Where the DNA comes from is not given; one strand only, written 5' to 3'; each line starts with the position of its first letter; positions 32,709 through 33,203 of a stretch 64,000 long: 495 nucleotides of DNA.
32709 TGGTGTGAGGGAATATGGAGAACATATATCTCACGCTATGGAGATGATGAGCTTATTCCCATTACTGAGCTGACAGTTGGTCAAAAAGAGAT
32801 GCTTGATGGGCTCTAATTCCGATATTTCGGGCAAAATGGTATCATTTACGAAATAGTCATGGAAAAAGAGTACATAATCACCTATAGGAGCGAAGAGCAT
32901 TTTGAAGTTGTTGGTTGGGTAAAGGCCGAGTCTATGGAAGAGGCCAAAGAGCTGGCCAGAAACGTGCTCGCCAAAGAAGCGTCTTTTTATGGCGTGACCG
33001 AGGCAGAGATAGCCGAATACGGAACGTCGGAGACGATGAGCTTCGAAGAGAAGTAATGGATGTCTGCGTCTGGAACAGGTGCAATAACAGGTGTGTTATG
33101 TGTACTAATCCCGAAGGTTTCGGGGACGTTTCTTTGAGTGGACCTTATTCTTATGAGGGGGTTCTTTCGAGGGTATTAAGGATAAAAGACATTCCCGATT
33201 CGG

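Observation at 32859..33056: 65-aa acidic ORF translationally coupled (TAATG) to the last rSAM paralog: candidate precursor or partner protein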

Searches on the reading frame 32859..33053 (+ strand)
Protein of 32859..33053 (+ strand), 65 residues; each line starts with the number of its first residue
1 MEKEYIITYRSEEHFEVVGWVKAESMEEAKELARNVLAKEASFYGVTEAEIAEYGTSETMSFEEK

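Call 4: search_protein_families(library=pfam, proteins=[window:32859-33053:+], max_evalue=0.1)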
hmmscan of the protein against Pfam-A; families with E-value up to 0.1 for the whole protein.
window:32859-33053:+ (65 aa): 2 families
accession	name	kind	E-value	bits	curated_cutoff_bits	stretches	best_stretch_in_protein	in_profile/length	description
PF07129.17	DUF1381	-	0.025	14.6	27.2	1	6-32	19-42/44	Protein of unknown function (DUF1381)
PF02214.28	BTB_2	-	0.053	14.3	21.4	1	4-52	43-92/94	BTB/POZ domain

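Call 5: search_protein_families(library=ncbifam, proteins=[window:32859-33053:+], max_evalue=0.1)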
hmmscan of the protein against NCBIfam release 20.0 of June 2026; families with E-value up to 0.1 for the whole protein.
window:32859-33053:+ (65 aa): 1 family
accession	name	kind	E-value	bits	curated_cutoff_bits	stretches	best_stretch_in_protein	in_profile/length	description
TIGR04031.1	Htur_1727_fam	subfamily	0.077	13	57.2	1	8-42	22-56/71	Htur_1727 family rSAM-partnered candidate RiPP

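Call 6: find_homologous_proteins(query=window:32859-33053:+, max_evalue=1)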
Query seq(65 aa) (65 aa): 3 proteins with E <= 1 among 3 candidates.
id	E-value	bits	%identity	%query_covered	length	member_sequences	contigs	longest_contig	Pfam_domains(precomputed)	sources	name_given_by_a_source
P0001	2.0e-32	127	100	100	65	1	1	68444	-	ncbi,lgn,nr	ncbi:MAG: hypothetical protein PHG66_03130 [Candidatus Colwellbacteria bacterium]|nr:hypothetical pr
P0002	1.5e-27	111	91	98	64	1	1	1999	-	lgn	-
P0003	6.8e-27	109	84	98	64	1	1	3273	-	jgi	jgi:predicted transcriptional regulator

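Call 7: find_encoding_contigs(protein=P0003, flank=5000)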
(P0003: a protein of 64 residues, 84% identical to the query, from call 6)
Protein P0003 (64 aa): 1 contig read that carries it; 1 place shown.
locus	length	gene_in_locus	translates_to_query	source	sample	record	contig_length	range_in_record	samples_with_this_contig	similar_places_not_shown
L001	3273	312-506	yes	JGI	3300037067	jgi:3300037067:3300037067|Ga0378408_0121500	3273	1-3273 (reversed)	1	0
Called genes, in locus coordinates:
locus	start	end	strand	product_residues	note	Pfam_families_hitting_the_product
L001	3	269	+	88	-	?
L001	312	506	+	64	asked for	-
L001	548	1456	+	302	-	PF04055:Radical_SAM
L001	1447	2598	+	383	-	PF01478:Peptidase_A24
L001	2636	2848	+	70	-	PF00037:Fer4 (faint), PF13459:Fer4_15, PF13370:Fer4_13 (weak)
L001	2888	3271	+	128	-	?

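Call 8: find_encoding_contigs(protein=P0002, flank=5000)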
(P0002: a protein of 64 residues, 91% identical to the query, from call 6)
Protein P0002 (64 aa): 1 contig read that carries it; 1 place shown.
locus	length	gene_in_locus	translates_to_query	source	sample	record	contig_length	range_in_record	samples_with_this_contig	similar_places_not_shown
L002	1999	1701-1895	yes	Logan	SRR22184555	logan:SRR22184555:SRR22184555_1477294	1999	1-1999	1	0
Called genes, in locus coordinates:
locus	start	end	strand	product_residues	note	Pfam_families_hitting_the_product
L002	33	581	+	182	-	-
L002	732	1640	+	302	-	PF04055:Radical_SAM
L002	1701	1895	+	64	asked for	-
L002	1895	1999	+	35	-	?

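Call 9: find_encoding_contigs(protein=P0001, flank=10000)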
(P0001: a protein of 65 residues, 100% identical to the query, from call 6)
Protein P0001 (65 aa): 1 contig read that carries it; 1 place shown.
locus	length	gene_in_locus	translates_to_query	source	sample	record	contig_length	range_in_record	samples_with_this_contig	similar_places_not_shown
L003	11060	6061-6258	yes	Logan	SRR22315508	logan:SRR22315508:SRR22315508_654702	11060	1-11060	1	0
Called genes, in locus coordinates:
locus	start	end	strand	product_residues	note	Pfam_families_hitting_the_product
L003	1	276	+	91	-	?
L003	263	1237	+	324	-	PF04055:Radical_SAM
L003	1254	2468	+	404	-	PF04055:Radical_SAM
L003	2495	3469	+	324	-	-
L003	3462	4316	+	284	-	PF04055:Radical_SAM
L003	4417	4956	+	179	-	-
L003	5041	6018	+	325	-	PF04055:Radical_SAM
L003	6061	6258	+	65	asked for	-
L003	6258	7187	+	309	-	PF04055:Radical_SAM, PF13353:Fer4_12 (weak)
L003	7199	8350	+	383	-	PF01478:Peptidase_A24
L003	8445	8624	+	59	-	PF13370:Fer4_13 (weak), PF13459:Fer4_15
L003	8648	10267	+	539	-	PF01558:POR, PF01855:POR_N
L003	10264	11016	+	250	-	PF02775:TPP_enzyme_C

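Call 22: search_protein_representatives(alignment_id=A1)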
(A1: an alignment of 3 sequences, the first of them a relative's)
Query: 3 sequences, 64 profile positions. Proteins with E-value up to 0.001 (for the whole library): 11; up to 1e-10: 3; up to 1e-30: 0. The best 11 are listed.
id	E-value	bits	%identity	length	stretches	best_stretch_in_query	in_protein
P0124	8.8e-19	83.4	-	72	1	2-62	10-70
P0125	1.5e-16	76.3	-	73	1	3-56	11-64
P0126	8.8e-12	61.0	-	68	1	3-59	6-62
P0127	8.5e-08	48.2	-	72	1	3-62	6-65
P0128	9.9e-07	44.8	-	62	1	1-60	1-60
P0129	1.2e-06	44.6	-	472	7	33-60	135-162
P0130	2.2e-06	43.7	-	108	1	2-39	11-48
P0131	3.5e-06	43.1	-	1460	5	13-50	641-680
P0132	5.7e-04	36.0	-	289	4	4-23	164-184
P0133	6.5e-04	35.8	-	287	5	8-25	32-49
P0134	8.0e-04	35.5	-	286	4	28-53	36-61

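Call 25: find_homologous_proteins(query=A3, max_evalue=0.01)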
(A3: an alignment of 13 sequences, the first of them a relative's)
Query A3 (13 sequences) (65 aa, profile of the alignment): 224 proteins with E <= 0.01 among 1216 candidates; the best 120 are listed.
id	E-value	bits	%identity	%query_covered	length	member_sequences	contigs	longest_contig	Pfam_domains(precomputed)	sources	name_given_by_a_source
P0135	6.5e-27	111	59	94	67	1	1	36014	-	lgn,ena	-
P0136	9.8e-27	111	58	95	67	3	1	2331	-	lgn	-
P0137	1.2e-26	111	64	94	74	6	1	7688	-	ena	-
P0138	1.3e-26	110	66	94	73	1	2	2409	-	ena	-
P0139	1.3e-26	110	57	94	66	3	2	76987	-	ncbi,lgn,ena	-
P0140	3.4e-26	109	61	94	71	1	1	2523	-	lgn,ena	-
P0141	3.9e-26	109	57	89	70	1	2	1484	-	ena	-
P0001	7.0e-26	108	100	100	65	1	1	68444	-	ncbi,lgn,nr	ncbi:MAG: hypothetical protein PHG66_03130 [Candidatus Colwellbacteria bacterium]|nr:hypothetical pr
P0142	8.0e-26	108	51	94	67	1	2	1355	-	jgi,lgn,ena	-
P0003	1.0e-25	107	84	98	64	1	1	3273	-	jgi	jgi:predicted transcriptional regulator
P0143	1.1e-25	107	56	95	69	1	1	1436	-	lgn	-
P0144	1.4e-25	107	46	94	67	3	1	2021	-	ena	-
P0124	1.6e-25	107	56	95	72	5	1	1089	-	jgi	-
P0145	1.6e-25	107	56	95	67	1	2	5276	-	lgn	-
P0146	2.0e-25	107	60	95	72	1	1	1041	-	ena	-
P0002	3.8e-25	106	91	98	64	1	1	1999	-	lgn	-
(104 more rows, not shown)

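Call 33: search_protein_families(library=ncbifam, alignment_id=A4, max_evalue=1)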
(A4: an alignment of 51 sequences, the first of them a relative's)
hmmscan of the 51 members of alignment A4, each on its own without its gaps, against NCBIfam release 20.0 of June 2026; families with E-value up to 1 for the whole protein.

A. member 1, P0001 (65 aa): 1 family
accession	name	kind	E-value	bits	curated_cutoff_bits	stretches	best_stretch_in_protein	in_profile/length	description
TIGR04031.1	Htur_1727_fam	subfamily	0.077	13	57.2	1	8-42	22-56/71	Htur_1727 family rSAM-partnered candidate RiPP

B. families by the number of members that match (of 51 scanned): 18 families
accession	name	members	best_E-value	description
NF052592.1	LarAH_14_15_16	5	0.024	NPN-dependent hydroxyacid isomerase, LarAH14/15/16 family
TIGR03784.1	marine_sortase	2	0.0077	class GN sortase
NF052264.1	retropep_RloA3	2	0.016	retropepsin-like aspartic peptidase RloA3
NF041386.1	dihyfolred_HdrA_Halo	2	0.03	dihydrofolate reductase HdrA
NF006917.0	PRK09408.1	2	0.047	outer membrane protein OmpX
NF000053.2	trim_DfrA12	2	0.053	trimethoprim-resistant dihydrofolate reductase DfrA12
TIGR04031.1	Htur_1727_fam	2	0.074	Htur_1727 family rSAM-partnered candidate RiPP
NF040668.1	regulator_TseB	1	0.022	cell wall elongation/penicillin-binding protein regulator TseB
NF001376.0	PRK00278.2-3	1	0.024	indole-3-glycerol phosphate synthase TrpC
NF006301.0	PRK08487.1-4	1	0.031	DNA polymerase III subunit delta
NF004050.0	PRK05569.1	1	0.035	flavodoxin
NF007779.0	PRK10468.1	1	0.047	hydrogenase 2 small subunit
TIGR03595.1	Obg_CgtA_exten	1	0.055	Obg family GTPase CgtA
NF052488.1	TAtMazEAgrob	1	0.057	type II toxin-antitoxin system antitoxin MazE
NF004035.0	PRK05506.1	1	0.072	bifunctional sulfate adenylyltransferase subunit 1/adenylylsulfate kinase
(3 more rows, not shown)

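Call 34: search_protein_families(library=pfam, alignment_id=A4, max_evalue=1)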
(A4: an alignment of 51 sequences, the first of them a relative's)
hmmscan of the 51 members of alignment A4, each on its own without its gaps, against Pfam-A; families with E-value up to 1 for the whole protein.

A. member 1, P0001 (65 aa): 2 families
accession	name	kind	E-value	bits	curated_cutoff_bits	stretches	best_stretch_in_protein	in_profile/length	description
PF07129.17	DUF1381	-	0.025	14.6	27.2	1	6-32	19-42/44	Protein of unknown function (DUF1381)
PF02214.28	BTB_2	-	0.053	14.3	21.4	1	4-52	43-92/94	BTB/POZ domain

B. families by the number of members that match (of 51 scanned): 42 families (the first 25 are shown)
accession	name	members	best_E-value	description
PF02214.28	BTB_2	24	2.6e-05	BTB/POZ domain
PF07566.17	DUF1543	13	0.0012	Domain of Unknown Function (DUF1543)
PF07129.17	DUF1381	7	0.0041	Protein of unknown function (DUF1381)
PF24171.1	Fn3-III_PB4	7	0.038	Straight fiber protein PB4 third Fn3-like domain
PF14804.11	Jag_N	3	0.014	Jag N-terminus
PF14119.11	DUF4288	2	0.0085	Domain of unknown function (DUF4288)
PF06047.16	Nkap_C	2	0.011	NF-kappa-B-activating protein C-terminal domain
PF02787.25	CPSase_L_D3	2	0.03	Carbamoyl-phosphate synthetase large chain, oligomerisation domain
PF06071.19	YchF-GTPase_C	2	0.041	Protein of unknown function (DUF933)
PF16857.10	RNA_pol_inhib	2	0.047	RNA polymerase inhibitor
PF11732.13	Thoc2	2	0.11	Transcription- and export-related complex subunit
PF02999.19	Borrelia_orfD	1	0.0054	Borrelia orf-D family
PF22048.1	LSO1_2-like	1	0.0092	LSO1/2-like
PF17898.6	GerD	1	0.028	Spore germination GerD central core domain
PF09524.15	Phg_2220_C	1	0.033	Conserved phage C-terminus (Phg_2220_C)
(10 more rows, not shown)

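Call 36: predict_structure(alignment_id=A4)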
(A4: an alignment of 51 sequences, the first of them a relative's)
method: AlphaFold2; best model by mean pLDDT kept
length: 65 residues; sequences in the alignment: 51
mean_pLDDT: 94.4   pTM: 0.77
mean pLDDT of the five models: 94.4, 94.3, 94.2, 94.2, 94.1
residues with pLDDT >= 90: 60; 70-90: 4; 50-70: 1; < 50: 0
segments of 3 or more residues with pLDDT < 50: none
pLDDT, mean of each block of 10 residues (from residue 1): 94 94 97 97 94 94 85
secondary structure, 60 per line:
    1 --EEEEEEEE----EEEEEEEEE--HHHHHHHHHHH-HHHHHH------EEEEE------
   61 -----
elements in order: E3-10 E15-23 H26-36 H38-43 E50-54

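Call 42: fold_search(model_id=the predicted structure, library=pdb)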
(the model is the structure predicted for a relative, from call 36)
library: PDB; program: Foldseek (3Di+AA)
matches with E <= 10: 218; with E <= 0.001: 0
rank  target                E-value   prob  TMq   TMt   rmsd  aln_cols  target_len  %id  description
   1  3egr_B                1.0e-01  0.89  0.49  0.51   3.9        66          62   18  CRYSTAL STRUCTURE OF A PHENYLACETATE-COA OXYGENASE SUBUNIT PAAB (REUT_A2307) FROM RALSTONIA EUTROPHA JMP134 AT 2.65 A  (released 2008-09-30)
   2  3egr_A                3.3e-01  0.72  0.52  0.53   3.7        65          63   15  CRYSTAL STRUCTURE OF A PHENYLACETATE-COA OXYGENASE SUBUNIT PAAB (REUT_A2307) FROM RALSTONIA EUTROPHA JMP134 AT 2.65 A  (released 2008-09-30)
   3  4iit_B                4.6e-01  0.51  0.46  0.47   4.9        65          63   22  The Phenylacetyl-CoA monooxygenase PaaABC subcomplex with phenylacetyl-CoA (released 2013-11-06)
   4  7qoh_g                6.0e-01  0.47  0.50  0.42   5.3        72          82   12  Unique vertex of the phicrAss001 virion with C5 symmetry imposed (released 2023-03-29)
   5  9bk5_A                7.9e-01  0.23  0.34  0.30   4.7        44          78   20  Structure of LNG binder complex (released 2024-10-09)
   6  7qoh_h                1.3e+00  0.33  0.52  0.47   6.3        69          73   13  Unique vertex of the phicrAss001 virion with C5 symmetry imposed (released 2023-03-29)
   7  2v64_E                1.5e+00  0.06  0.28  0.15   7.8        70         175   11  Crystallographic structure of the conformational dimer of the Spindle Assembly Checkpoint protein Mad2. (released 2007-11-27)
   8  7v99_A                1.8e+00  0.08  0.32  0.04   8.3        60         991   10  catalytic core of human telomerase holoenzyme (released 2022-03-30)
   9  4v9f_6                1.9e+00  0.15  0.39  0.43   3.8        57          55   14  The re-refined crystal structure of the Haloarcula marismortui large ribosomal subunit at 2.4 Angstrom resolution: mor (released 2014-07-09)
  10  3b49                  1.9e+00  0.06  0.30  0.13   9.0        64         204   16  Crystal structure of an uncharacterized conserved protein from Listeria innocua (released 2007-11-13)
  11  6vsv                  2.0e+00  0.14  0.29  0.18   1.5        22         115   18  Crystal structure of a disease mutant of the Voltage-gated Sodium Channel Beta 4 subunit extracellular domain (released 2020-08-26)
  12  2d35_MODEL_1_A        2.0e+00  0.09  0.28  0.29   5.2        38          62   16  Solution structure of Cell Division Reactivation Factor, CedA (released 2006-12-12)
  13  6kqr_A                2.0e+00  0.08  0.35  0.09  11.2        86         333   20  A pre-assembled molecular-helical Cascade backbone of Csy3 subunits from Zymomonas mobilis (released 2020-05-13)
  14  7o6n_A                2.0e+00  0.07  0.28  0.22   6.8        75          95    8  Crystal structure of C. elegans ERH-2 PID-3 complex (released 2021-08-25)
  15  1mt1_B                2.2e+00  0.16  0.44  0.30   5.3        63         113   13  The Crystal Structure of Pyruvoyl-dependent Arginine Decarboxylase from Methanococcus jannaschii (released 2003-03-25)
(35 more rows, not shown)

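Call 47: find_related_loci(query=A4, collection=metagenome_contigs, flank=4000)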
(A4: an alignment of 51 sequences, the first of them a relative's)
Query A4 (65 aa) in metagenome_contigs; peptide patterns used: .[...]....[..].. (x = any residue, [..] = any of these).
135 stretches matched a pattern; 100 encode a relative of the query (tblastn E <= 1e-3); the best 80 are kept; 80 distinct loci.
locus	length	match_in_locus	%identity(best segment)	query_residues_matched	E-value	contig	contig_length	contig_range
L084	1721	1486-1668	62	2-62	1e-21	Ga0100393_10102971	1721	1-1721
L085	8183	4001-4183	62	2-62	2e-21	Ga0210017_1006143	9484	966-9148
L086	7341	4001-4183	62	2-62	2e-21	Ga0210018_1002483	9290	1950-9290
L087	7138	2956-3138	62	2-62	2e-21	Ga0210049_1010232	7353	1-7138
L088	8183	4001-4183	62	2-62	2e-21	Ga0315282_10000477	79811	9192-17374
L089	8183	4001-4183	62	2-62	2e-21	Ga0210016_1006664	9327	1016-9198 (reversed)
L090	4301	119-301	66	2-62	7e-21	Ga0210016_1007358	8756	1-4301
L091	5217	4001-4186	60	2-63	3e-20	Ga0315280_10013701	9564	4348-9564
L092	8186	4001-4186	60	1-62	4e-20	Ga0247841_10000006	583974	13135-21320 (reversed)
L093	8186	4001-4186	58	2-63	5e-20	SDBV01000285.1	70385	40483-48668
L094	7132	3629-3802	60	5-62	5e-20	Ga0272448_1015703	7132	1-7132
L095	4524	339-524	61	1-62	7e-20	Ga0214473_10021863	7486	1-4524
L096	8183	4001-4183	62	2-62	1e-19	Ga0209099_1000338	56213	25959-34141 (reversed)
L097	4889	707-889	62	2-62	1e-19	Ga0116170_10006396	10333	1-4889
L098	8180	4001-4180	55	3-62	5e-19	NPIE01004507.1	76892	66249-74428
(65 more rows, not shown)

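Call 51: search_solved_structures(query=A4, max_evalue=10, show_alignments=3)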
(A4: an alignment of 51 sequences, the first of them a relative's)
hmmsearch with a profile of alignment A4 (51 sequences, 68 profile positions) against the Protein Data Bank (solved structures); distinct sequences matched with E-value up to 10: 1.
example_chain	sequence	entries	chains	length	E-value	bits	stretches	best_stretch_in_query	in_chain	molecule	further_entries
8hku_ALX0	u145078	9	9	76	0.32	14.6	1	23-61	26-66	50S ribosomal protein L18Ae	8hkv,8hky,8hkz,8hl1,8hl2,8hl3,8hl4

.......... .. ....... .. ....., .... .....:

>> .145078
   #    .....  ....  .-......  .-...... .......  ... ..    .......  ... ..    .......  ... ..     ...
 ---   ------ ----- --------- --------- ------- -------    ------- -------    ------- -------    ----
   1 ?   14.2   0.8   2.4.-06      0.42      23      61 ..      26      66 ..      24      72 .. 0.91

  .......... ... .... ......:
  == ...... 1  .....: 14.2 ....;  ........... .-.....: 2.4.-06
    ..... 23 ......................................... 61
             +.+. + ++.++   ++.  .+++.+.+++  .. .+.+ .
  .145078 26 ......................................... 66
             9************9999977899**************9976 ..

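Call 57: fold_search(model_id=the predicted structure, library=viral)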
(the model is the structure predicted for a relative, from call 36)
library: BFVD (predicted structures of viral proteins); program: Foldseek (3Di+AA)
matches with E <= 10: 1207; with E <= 0.001: 0
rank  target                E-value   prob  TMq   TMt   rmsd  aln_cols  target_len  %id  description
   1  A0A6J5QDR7            9.5e-03  0.99  0.45  0.37  11.7        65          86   15  Uncharacterized protein [uncultured Caudovirales phage]
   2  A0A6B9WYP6            2.6e-02  0.99  0.55  0.44   4.6        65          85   18  (no name in the UniProt tables at hand)
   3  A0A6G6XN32            4.2e-02  0.96  0.46  0.56   3.8        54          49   15  (no name in the UniProt tables at hand)
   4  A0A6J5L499            5.2e-02  0.91  0.45  0.50   4.1        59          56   22  Uncharacterized protein [uncultured Caudovirales phage]
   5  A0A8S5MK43            6.0e-02  0.90  0.49  0.45   5.5        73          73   16  Uncharacterized protein [Siphoviridae sp. ctrpg19]
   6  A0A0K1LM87            6.4e-02  0.92  0.48  0.43   5.7        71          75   20  Uncharacterized protein [Caulobacter phage Seuss]
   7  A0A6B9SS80            7.3e-02  0.84  0.45  0.48   4.9        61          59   24  DUF7336 domain-containing protein [Escherichia phage 2725-N35]
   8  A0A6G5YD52            9.0e-02  0.96  0.49  0.61   3.4        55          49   22  (no name in the UniProt tables at hand)
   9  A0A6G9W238            9.0e-02  0.60  0.41  0.34   8.6        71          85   21  (no name in the UniProt tables at hand)
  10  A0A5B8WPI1            9.6e-02  0.96  0.52  0.58   4.8        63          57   16  Uncharacterized protein [Arthrobacter phage Qui]
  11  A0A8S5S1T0            1.0e-01  0.93  0.52  0.54   8.0        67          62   19  RNA polymerase inhibitor [Podoviridae sp. ct8Lf7]
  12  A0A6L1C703            1.2e-01  0.94  0.50  0.54   4.9        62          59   22  (no name in the UniProt tables at hand)
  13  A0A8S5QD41            1.2e-01  0.89  0.51  0.46   4.0        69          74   12  Uncharacterized protein [Siphoviridae sp. ctbvd11]
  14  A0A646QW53            1.2e-01  0.66  0.45  0.44   7.7        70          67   23  Uncharacterized protein [Roseobacter phage CRP-4]
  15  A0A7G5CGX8            1.3e-01  0.94  0.53  0.59   3.2        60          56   17  (no name in the UniProt tables at hand)
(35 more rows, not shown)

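Call 63: find_related_loci(query=A4, collection=viral_contigs, flank=4000)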
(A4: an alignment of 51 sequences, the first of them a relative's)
Query A4 (65 aa) in viral_contigs; peptide patterns used: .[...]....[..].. (x = any residue, [..] = any of these).
2 stretches matched a pattern, but none encodes a relative of the query by tblastn (E <= 1e-3).

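Call 64: search_protein_families(library=padloc, proteins=[window:32859-33053:+], max_evalue=0.01)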
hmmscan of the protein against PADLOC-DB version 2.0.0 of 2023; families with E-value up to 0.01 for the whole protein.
window:32859-33053:+ (65 aa): 0 families
